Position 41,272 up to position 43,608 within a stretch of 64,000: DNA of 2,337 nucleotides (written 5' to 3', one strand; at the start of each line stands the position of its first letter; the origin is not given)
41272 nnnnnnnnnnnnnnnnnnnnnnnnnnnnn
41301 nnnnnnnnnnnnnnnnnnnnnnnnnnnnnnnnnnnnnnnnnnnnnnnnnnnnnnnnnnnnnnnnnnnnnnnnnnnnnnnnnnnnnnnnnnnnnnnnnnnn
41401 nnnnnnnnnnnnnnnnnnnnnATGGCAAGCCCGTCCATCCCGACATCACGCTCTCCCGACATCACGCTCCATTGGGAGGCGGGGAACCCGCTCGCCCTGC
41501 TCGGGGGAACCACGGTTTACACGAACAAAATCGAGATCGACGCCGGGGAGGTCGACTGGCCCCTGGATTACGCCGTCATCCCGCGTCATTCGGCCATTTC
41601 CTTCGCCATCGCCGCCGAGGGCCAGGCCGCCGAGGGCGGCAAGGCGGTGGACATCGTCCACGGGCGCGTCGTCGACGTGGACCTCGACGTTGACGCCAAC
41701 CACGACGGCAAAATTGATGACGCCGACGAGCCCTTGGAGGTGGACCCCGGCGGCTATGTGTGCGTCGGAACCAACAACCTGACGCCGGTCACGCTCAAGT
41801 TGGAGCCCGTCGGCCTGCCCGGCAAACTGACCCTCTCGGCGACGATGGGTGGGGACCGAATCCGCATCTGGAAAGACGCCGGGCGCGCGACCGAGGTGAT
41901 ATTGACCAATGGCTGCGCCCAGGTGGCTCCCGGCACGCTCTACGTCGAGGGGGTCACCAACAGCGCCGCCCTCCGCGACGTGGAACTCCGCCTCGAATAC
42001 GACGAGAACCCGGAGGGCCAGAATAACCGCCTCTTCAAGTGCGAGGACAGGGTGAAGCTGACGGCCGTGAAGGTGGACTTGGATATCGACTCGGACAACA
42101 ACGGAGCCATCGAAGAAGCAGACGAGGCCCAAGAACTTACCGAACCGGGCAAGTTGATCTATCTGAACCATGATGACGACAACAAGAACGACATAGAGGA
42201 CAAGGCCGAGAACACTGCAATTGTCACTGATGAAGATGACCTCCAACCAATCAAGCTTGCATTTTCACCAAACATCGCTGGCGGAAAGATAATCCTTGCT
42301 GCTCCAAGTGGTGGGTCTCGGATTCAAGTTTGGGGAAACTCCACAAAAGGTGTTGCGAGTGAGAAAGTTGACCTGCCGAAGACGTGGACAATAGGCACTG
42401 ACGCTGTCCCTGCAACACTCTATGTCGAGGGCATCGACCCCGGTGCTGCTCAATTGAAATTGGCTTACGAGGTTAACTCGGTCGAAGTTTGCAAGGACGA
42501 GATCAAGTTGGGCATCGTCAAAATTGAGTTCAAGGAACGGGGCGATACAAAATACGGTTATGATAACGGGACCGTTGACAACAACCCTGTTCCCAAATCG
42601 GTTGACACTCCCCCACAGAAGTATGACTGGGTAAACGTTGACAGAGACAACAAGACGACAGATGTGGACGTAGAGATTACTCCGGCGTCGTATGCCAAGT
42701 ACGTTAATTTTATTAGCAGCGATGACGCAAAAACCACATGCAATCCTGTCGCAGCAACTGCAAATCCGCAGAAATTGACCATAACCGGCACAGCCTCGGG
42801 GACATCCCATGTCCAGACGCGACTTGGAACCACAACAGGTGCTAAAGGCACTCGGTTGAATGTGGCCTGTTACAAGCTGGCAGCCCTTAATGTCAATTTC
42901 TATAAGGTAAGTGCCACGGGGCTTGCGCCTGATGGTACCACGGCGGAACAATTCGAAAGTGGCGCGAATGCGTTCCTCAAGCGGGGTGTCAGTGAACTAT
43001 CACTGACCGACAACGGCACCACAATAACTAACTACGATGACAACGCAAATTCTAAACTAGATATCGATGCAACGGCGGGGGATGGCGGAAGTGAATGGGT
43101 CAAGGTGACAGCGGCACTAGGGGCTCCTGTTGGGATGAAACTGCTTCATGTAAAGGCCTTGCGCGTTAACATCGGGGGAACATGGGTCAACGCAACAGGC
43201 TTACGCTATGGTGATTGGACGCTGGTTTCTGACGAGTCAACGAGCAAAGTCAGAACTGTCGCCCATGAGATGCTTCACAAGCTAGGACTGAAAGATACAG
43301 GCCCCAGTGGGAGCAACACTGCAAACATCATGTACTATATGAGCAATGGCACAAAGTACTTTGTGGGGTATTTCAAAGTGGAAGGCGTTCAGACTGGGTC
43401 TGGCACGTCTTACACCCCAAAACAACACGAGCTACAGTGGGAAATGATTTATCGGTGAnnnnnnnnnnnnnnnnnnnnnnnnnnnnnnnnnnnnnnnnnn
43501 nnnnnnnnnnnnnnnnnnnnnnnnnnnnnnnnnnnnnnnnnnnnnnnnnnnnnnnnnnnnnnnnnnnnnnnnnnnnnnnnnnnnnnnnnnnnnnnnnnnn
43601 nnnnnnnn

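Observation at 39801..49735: Polymorphic-toxin-like array: one full-length gene plus two orphan modules, each with its own signal-peptide partner gene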

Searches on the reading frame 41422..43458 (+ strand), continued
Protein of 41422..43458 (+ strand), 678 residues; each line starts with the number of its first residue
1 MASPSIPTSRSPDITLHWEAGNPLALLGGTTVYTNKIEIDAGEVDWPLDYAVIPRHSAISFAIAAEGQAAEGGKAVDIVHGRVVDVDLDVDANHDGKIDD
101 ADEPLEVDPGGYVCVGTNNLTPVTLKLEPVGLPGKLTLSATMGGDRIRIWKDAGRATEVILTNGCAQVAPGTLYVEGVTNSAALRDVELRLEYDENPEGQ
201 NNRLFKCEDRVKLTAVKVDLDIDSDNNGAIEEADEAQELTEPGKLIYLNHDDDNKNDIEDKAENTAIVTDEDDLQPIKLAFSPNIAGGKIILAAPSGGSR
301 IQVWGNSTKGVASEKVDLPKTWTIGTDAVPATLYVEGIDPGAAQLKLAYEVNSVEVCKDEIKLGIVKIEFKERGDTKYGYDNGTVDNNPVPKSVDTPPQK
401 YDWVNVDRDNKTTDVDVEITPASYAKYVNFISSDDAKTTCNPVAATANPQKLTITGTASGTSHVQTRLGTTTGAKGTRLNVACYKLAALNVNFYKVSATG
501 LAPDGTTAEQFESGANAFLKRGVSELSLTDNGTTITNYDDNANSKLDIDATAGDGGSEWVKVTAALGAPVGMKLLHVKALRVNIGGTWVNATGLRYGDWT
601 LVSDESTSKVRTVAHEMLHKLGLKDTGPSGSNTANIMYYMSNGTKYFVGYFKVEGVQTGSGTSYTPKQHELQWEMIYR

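Call 76: find_encoding_contigs(protein=P0007, flank=10000, max_places=3)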
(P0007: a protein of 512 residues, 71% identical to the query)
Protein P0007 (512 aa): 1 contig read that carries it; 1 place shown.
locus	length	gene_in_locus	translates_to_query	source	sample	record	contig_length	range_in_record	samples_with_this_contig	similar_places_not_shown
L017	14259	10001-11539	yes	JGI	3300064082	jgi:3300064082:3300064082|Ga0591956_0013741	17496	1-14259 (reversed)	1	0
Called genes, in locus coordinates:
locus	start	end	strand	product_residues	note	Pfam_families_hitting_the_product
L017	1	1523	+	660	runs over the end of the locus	PF02449:Glyco_hydro_42, PF08532:Glyco_hydro_42M, PF08533:Glyco_hydro_42C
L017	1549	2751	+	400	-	PF07787:TMEM43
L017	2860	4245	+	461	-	PF00349:Hexokinase_1, PF03727:Hexokinase_2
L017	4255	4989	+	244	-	PF02230:Abhydrolase_2 (faint), PF12146:Hydrolase_4 (faint), PF00326:Peptidase_S9 (faint)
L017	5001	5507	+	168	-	PF00293:NUDIX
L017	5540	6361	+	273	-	PF10609:ParA, PF00142:Fer4_NifH, PF01656:CbiA, PF02374:ArsA_ATPase (weak), PF06564:CBP_BcsQ, PF09140:MipZ (weak), PF13614:AAA_31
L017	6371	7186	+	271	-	PF08378:NERD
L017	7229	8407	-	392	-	PF04055:Radical_SAM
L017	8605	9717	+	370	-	PF00089:Trypsin, PF13365:Trypsin_2, PF13180:PDZ_2, PF14685:PDZ_Tricorn (weak), PF17820:PDZ_6 (weak)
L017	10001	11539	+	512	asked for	-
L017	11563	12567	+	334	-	PF12796:Ank_2 (weak), PF13637:Ank_4 (faint), PF12796:Ank_2, PF13857:Ank_5, PF00023:Ank, PF13606:Ank_3 (weak)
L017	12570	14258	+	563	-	?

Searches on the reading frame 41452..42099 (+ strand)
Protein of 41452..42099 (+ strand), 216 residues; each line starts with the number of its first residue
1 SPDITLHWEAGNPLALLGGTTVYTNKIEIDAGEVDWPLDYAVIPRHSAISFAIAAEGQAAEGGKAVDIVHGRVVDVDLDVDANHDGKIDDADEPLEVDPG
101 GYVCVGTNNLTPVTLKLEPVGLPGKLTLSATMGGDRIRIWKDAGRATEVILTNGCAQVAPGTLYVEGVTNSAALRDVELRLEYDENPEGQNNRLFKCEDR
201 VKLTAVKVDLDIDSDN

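Call 36: search_protein_families(library=pfam, proteins=[window:41452-42099:+], max_evalue=10)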
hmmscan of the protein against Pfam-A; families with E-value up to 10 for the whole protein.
window:41452-42099:+ (216 aa): 1 family
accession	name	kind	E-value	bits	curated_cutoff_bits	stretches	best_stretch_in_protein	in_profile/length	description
PF13202.12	EF-hand_5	-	0.44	10.6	25.9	1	80-89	8-17/25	EF hand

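Call 37: predict_structure(alignment_id=A2)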
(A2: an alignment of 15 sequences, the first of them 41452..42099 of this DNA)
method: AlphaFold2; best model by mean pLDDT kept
length: 216 residues; sequences in the alignment: 15
mean_pLDDT: 64.7   pTM: 0.51
mean pLDDT of the five models: 64.7, 61.7, 54.2, 54.1, 52.5
residues with pLDDT >= 90: 0; 70-90: 89; 50-70: 90; < 50: 37
segments of 3 or more residues with pLDDT < 50: 1-3, 10-13, 36-41, 45-50, 72-74, 210-216
pLDDT, mean of each block of 10 residues (from residue 1): 49 50 56 51 48 52 52 55 73 63 75 73 74 76 84 68 82 74 74 72 69 44
secondary structure, 60 per line:
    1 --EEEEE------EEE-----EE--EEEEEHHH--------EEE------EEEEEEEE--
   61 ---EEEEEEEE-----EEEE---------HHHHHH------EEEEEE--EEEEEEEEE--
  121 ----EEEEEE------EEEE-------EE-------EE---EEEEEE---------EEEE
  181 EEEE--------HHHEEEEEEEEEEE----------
elements in order: E3-7 E14-16 E26-30 E42-44 E51-58 E64-71 E77-80 H90-95 E102-107 E110-118 E125-130 E137-140 E162-167 E177-184 E196-206
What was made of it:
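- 41456..41633 (+): Pre-trunk of copy 1, the first Ig-like domain (PDITLHW...). Model of low confidence here, pLDDT about 50 (call 37).
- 41634..42086 (+): Trunk copy 1. It is a β-sandwich with the Ca-binding-like motif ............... (41677-41721) and LYVEG. The junction ............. lies at 42049-42078. Model pLDDT 73-84 in this domain (call 37).
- Closest known: Protein-arginine deiminase N-terminal Ig-like domains. Different: The model is of medium confidence only (mean pLDDT 64.7; call 37).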

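Call 44: search_protein_representatives(alignment_id=A2)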
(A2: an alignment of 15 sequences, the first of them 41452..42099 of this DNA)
Query: 15 sequences, 216 profile positions. Proteins with E-value up to 0.001 (for the whole library): 1162; up to 1e-10: 422; up to 1e-30: 72. The best 150 are listed.
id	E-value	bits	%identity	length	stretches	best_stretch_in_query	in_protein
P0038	1.7e-155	531.1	-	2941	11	89-216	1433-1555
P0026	2.5e-108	376.9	-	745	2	1-216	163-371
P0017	1.3e-103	361.5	-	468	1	1-216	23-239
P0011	1.2e-102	358.3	-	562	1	1-216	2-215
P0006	1.8e-97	341.4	-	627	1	1-216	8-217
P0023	4.4e-97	340.1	-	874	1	1-216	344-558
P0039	1.4e-94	332.0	-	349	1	1-216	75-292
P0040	7.3e-90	316.5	-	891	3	79-216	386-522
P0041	1.9e-83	295.5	-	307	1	15-216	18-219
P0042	4.2e-80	284.6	-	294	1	1-205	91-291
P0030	1.3e-79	283.1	-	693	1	2-216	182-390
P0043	4.2e-79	281.4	-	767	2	1-216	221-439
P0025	1.7e-76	272.8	-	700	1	47-215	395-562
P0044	2.1e-75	269.3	-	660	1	1-216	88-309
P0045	3.5e-75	268.5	-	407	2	62-216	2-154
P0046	5.7e-75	267.9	-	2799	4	65-190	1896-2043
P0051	5.8e-66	238.4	-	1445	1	1-213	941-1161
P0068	1.9e-47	177.9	-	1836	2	72-191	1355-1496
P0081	3.7e-38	147.5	-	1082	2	106-216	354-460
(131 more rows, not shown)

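Call 66: search_protein_families(library=ncbifam, proteins=[P0051], max_evalue=0.01)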
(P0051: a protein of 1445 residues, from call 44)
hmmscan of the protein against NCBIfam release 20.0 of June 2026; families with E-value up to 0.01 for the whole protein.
P0051 (1445 aa): 4 families
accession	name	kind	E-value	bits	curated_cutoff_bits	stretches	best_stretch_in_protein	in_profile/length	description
TIGR02795.1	tol_pal_ybgF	equivalog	8.7e-18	65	90.1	1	81-149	7-76/119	tol-pal system protein YbgF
TIGR03302.1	OM_YfiO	subfamily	7.4e-07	28.9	81.4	0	687-747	46-106/239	outer membrane protein assembly factor BamD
NF040959.1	MamA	equivalog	0.0014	18.1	200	1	358-477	48-161/204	magnetosome protein MamA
NF052312.1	T9SS_PorW_SprE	equivalog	0.0023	16.7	250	0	399-485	158-246/716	type IX secretion system periplasmic lipoprotein PorW/SprE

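Call 73: search_protein_families(library=pfam, proteins=[P0038, P0081, P0068, P0046], max_evalue=0.001)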
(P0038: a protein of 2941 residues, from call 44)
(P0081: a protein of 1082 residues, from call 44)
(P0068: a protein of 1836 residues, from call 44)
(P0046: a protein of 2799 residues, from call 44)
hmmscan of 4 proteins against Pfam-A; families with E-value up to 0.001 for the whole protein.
P0038 (2941 aa): 4 families
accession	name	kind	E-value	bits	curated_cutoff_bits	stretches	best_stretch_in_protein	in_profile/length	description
PF14424.12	Toxin-deaminase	-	8.9e-17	62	29.6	1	2798-2923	3-145/146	The BURPS668_1122 family of deaminases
PF08210.17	APOBEC_N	-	1.6e-06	28.7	25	1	2865-2923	47-102/170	APOBEC-like N-terminal domain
PF18778.7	NAD1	-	8.3e-06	26.5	27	1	2867-2923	52-107/175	Novel AID APOBEC clade 1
PF18750.7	SNAD4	-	2.3e-05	24.9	27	1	2866-2923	33-88/130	Secreted Novel AID/APOBEC-like Deaminase 4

P0081 (1082 aa): 0 families

P0068 (1836 aa): 5 families
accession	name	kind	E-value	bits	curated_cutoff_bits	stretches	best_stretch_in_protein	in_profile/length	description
PF25390.1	WD40_RLD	-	4.7e-62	210.8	150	2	461-697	28-293/363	RCC1-like domain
PF00415.24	RCC1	-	1.8e-40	137.7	21.7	3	619-664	3-50/50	Regulator of chromosome condensation (RCC1) repeat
PF13540.12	RCC1_2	-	4.8e-36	122.1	22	2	551-580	1-30/30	Regulator of chromosome condensation (RCC1) repeat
PF18884.5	TSP3_bac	-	4.8e-05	23.6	25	1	824-844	1-21/22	Bacterial TSP3 repeat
PF25384.1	Alsin_RLD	-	7.1e-05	22.7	100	0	567-668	241-350/405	Alsin RCC1-like domain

P0046 (2799 aa): 1 family
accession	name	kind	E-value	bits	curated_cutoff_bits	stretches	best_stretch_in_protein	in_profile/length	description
PF18884.5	TSP3_bac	-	8.6e-08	32.3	25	1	800-821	1-22/22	Bacterial TSP3 repeat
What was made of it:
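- The trunk's β-sandwich repeat occurs 11 times in P0038, which ends in Pfam Toxin-deaminase (E=8.9e-17, above the cut-off) (calls 44, 73). The same trunk repeat carries a nucleic-acid deaminase toxin domain in P0038 (call 73).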

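Call 84: find_related_loci(query=A2, collection=genome_contigs, flank=10000)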
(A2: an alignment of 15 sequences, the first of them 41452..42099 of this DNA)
Query A2 (216 aa) in genome_contigs; peptide patterns used: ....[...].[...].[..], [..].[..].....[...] (x = any residue, [..] = any of these).
185 stretches matched a pattern; 5 encode a relative of the query (tblastn E <= 1e-3); 5 distinct loci.
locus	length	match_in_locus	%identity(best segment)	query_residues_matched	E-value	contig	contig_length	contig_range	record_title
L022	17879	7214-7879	60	1-212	7e-84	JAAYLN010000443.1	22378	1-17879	MAG: Lentisphaerae bacterium isolate AS15tlH2ME_36 197817_AS15, whole genome shotgun sequence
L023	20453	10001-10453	65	62-211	1e-60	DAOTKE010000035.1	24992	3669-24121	MAG TPA_asm: Kiritimatiellia bacterium isolate AMR_MDS_2981 NODE_2325_length_24992_cov_14.181016, whole genome shotgun s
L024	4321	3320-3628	53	107-210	1e-27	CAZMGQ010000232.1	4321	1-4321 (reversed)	MAG TPA_asm: uncultured Lentisphaerales bacterium isolate binchicken_co173_295 genome assembly, contig: NODE_66132_lengt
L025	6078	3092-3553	34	73-216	4e-17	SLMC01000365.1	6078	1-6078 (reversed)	MAG: Kiritimatiellae bacterium isolate CSSed165cm_338 CSSed16-5cm-62696, whole genome shotgun sequence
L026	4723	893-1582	39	67-216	1e-13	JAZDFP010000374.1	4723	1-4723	MAG: Planctomycetota bacterium isolate MEGAHIT-group-0.212 k141_16928456, whole genome shotgun sequence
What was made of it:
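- Tried and rejected: The genome_contigs scan with the trunk found only 5 loci (call 84).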

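Call 93: fold_search(model_id=the predicted structure, library=pdb)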
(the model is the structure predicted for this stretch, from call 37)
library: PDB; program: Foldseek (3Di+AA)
matches with E <= 10: 1035; with E <= 0.001: 50
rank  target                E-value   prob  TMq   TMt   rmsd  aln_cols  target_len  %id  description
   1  4n2f                  3.8e-05  1.00  0.50  0.22   7.0       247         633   12  Crystal structure of Protein Arginine Deiminase 2 (D169A, 0 mM Ca2+) (released 2015-02-04)
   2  4n2k                  3.8e-05  1.00  0.50  0.21   6.9       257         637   10  Crystal structure of Protein Arginine Deiminase 2 (Q350A, 0 mM Ca2+) (released 2015-02-04)
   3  9xrl_K                5.1e-05  1.00  0.37  0.17   8.7       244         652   12  Structure of mouse cytoplasmic lattice (CPL) repeating unit (released 2026-03-18)
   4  9sfp_Q                5.7e-05  1.00  0.44  0.19   8.3       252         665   12  Native cytoplasmic lattices from mouse oocytes (released 2026-03-18)
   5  4n2m                  6.3e-05  1.00  0.47  0.20   7.6       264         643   11  Crystal structure of Protein Arginine Deiminase 2 (E354A, 0 mM Ca2+) (released 2015-02-04)
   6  4n2d                  6.7e-05  1.00  0.52  0.22   6.8       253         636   11  Crystal structure of Protein Arginine Deiminase 2 (D123N, 0 mM Ca2+) (released 2015-02-04)
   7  9b96                  7.0e-05  1.00  0.53  0.22   6.6       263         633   11  Crystal structure of the human PAD2 protein bound to inhibitor (released 2024-10-09)
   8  9lpk_B                7.8e-05  1.00  0.42  0.18   8.2       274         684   12  Structure of human PADI6-UHRF1-UBE2D3 complex (released 2026-01-28)
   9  5hp5_A                8.2e-05  1.00  0.49  0.20   8.0       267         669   16  Srtucture of human peptidylarginine deiminase type I (PAD1) (released 2016-07-27)
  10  7d5v_A                9.2e-05  1.00  0.50  0.22   7.3       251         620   12  Structure of the C646A mutant of peptidylarginine deiminase type III (PAD3) (released 2021-06-02)
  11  4n22                  1.0e-04  1.00  0.47  0.20   8.3       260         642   12  Crystal structure of Protein Arginine Deiminase 2 (50 uM Ca2+) (released 2015-02-04)
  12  9lpk_C                1.0e-04  1.00  0.43  0.18   8.0       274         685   13  Structure of human PADI6-UHRF1-UBE2D3 complex (released 2026-01-28)
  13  7d4y_A                1.1e-04  1.00  0.47  0.22   7.7       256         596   14  Structure of human wild-type peptidylarginine deiminase type III (PAD3) (released 2021-06-02)
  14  4n24                  1.2e-04  1.00  0.48  0.21   7.1       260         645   13  Crystal structure of Protein Arginine Deiminase 2 (100 uM Ca2+) (released 2015-02-04)
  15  9b98                  1.5e-04  1.00  0.46  0.22   8.0       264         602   11  Crystal structure of the human PAD2 protein bound to small molecule (released 2024-10-09)
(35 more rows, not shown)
